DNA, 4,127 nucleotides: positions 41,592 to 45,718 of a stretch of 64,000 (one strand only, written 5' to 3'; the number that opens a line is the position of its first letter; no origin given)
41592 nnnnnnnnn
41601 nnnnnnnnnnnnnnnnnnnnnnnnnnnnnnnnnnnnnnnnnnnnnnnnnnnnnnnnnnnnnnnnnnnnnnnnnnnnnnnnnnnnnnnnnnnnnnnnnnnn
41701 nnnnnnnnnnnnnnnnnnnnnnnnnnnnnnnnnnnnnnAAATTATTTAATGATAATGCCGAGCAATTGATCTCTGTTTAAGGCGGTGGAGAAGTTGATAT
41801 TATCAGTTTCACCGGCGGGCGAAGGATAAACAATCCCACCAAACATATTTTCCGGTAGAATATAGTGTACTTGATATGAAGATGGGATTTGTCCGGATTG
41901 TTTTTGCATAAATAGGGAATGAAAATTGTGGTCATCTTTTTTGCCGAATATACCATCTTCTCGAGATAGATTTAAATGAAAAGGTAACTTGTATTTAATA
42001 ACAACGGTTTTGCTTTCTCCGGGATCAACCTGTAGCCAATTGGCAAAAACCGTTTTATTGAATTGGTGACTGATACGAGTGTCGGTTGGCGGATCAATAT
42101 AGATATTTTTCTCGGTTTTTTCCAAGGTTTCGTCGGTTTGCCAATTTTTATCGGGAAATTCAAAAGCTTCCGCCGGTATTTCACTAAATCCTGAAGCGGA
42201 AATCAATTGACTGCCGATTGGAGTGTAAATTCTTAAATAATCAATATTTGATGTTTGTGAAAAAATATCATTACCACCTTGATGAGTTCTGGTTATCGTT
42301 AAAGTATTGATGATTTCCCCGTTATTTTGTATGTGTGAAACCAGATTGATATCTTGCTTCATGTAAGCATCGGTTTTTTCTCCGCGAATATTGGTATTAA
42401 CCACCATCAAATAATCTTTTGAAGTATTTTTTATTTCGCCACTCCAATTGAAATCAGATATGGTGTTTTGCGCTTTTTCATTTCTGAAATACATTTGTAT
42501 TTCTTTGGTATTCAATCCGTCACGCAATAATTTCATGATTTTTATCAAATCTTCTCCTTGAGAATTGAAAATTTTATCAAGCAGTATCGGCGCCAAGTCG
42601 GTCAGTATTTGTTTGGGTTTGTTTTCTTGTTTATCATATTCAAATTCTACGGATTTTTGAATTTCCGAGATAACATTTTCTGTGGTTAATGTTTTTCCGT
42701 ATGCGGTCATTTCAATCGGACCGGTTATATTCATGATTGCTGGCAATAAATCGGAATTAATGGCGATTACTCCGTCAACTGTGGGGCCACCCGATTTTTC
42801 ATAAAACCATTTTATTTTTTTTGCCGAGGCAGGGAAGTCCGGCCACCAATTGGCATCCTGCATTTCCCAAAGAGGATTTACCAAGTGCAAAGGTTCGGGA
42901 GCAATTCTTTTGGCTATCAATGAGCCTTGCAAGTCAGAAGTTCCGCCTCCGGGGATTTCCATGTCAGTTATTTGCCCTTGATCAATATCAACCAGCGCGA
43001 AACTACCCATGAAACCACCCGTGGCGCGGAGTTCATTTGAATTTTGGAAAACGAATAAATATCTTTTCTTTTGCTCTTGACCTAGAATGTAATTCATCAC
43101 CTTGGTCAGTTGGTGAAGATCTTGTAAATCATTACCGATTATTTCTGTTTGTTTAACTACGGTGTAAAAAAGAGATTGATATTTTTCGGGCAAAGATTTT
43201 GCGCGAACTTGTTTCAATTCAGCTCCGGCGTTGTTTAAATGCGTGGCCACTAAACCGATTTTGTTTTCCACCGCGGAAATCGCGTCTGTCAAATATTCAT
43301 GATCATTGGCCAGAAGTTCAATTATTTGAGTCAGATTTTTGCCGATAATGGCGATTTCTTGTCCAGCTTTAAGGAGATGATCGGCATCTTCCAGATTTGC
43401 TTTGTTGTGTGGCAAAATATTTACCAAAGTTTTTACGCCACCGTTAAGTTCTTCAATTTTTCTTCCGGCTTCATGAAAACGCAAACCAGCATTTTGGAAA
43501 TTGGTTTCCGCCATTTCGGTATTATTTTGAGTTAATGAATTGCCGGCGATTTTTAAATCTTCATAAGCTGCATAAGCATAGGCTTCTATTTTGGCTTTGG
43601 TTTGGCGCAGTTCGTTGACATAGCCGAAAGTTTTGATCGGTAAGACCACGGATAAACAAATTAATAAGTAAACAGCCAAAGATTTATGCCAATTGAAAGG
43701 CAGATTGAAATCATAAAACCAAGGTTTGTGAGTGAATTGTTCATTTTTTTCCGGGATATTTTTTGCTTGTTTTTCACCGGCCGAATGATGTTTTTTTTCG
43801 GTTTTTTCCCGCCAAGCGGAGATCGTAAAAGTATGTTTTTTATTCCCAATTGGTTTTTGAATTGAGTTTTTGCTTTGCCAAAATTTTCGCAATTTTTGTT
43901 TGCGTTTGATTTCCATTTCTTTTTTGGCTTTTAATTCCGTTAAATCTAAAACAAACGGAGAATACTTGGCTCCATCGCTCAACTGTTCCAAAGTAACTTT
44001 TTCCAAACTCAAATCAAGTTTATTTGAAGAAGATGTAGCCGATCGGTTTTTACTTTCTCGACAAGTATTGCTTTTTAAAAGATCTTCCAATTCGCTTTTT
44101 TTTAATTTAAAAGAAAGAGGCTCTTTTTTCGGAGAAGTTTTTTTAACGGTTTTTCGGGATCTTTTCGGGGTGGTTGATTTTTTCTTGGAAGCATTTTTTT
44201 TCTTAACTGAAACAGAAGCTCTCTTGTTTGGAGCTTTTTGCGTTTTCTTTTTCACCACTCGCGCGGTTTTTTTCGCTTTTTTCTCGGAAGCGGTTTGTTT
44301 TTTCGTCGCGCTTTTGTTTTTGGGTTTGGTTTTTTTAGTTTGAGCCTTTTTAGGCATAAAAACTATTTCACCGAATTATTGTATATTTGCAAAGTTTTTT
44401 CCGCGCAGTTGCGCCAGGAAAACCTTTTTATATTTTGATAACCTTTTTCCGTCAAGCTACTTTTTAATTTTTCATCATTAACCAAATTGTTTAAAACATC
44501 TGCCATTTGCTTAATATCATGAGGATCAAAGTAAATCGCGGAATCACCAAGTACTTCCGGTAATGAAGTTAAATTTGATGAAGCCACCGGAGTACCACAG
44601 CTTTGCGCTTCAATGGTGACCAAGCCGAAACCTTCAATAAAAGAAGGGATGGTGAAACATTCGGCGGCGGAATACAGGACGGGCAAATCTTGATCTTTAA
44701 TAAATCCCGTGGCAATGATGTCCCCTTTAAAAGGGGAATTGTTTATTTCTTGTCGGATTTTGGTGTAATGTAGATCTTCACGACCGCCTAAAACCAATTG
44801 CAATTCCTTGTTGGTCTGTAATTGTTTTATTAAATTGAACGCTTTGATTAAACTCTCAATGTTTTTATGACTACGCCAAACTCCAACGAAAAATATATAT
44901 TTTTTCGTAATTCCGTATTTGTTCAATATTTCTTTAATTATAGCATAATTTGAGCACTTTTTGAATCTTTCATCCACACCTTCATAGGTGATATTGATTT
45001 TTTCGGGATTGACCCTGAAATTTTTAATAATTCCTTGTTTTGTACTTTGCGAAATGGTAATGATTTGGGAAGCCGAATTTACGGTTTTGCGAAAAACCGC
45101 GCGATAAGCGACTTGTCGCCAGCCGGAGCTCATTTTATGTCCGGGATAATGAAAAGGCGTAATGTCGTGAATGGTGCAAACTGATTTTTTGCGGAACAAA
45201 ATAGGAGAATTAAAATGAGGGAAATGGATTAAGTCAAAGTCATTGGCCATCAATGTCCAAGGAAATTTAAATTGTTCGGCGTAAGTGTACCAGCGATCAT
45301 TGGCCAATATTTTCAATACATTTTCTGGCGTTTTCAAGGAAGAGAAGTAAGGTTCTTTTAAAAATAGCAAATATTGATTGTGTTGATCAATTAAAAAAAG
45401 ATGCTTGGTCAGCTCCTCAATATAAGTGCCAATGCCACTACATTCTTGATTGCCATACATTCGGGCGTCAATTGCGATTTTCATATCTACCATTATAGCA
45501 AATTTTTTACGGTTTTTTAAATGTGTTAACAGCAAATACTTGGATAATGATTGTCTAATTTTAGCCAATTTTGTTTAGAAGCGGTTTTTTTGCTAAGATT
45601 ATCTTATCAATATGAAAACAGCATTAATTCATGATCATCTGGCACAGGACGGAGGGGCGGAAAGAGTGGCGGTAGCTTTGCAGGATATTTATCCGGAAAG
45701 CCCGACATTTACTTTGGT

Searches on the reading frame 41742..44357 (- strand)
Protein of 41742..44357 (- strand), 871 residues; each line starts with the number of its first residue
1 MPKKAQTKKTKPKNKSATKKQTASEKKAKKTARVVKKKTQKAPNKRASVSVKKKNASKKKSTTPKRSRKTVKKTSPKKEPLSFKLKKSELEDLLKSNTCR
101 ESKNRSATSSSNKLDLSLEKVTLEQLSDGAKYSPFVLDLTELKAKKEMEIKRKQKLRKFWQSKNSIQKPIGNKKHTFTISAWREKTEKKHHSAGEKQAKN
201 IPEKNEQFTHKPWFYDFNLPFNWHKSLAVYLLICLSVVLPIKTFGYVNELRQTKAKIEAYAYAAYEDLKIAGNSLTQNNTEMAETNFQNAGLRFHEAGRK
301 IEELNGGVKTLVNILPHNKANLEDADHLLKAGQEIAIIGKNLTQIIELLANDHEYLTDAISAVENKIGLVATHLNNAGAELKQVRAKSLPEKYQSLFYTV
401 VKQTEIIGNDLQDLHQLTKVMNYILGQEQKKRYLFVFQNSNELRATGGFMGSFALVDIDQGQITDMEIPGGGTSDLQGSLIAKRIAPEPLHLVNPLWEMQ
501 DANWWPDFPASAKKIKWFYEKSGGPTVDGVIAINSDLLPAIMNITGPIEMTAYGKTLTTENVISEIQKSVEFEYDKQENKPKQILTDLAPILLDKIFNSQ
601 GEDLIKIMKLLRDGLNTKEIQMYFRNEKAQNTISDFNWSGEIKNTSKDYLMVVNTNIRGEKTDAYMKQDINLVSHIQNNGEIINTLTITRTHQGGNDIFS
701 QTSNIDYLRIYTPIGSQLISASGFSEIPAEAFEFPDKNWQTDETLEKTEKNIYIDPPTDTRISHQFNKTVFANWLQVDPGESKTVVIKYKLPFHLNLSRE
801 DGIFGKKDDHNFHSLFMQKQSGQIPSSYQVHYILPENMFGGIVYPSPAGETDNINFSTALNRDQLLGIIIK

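Call 50: search_protein_families(library=pfam, proteins=[window:41742-44357:-], max_evalue=0.00001)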
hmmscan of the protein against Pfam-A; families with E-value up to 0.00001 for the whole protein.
window:41742-44357:- (871 aa): 1 family
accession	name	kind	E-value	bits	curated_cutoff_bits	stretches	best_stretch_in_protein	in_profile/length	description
PF13196.11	DUF4012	-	3.1e-30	106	28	1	429-568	2-141/144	Protein of unknown function (DUF4012)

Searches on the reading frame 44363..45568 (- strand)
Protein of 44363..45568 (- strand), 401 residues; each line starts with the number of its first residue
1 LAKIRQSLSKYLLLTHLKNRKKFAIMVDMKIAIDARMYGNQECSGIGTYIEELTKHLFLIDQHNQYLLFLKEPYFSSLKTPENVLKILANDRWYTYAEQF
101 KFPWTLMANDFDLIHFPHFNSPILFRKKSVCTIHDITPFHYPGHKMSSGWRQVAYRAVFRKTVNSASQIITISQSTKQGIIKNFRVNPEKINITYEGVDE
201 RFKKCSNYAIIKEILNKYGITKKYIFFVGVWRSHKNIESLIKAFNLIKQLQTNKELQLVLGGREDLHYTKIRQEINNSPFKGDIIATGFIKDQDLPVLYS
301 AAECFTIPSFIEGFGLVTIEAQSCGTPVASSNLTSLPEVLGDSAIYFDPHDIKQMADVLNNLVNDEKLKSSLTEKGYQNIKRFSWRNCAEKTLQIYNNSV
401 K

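Call 50: search_protein_families(library=pfam, proteins=[window:44363-45568:-], max_evalue=0.00001)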
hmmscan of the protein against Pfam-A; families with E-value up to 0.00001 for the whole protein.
window:44363-45568:- (401 aa): 4 families
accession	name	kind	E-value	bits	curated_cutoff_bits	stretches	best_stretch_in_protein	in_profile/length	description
PF00534.26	Glycos_transf_1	-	1.1e-29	103.6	26.4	1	215-378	6-171/172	Glycosyl transferases group 1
PF13692.12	Glyco_trans_1_4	-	1.9e-24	87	27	1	223-365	2-142/142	Glycosyl transferases group 1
PF13439.12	Glyco_transf_4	-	3.9e-15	56.7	28.5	1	45-200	3-168/170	Glycosyltransferase Family 4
PF20706.3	GT4-conflict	-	2.5e-07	30.5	26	1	233-350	210-327/385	Family 4 Glycosyltransferase in conflict systems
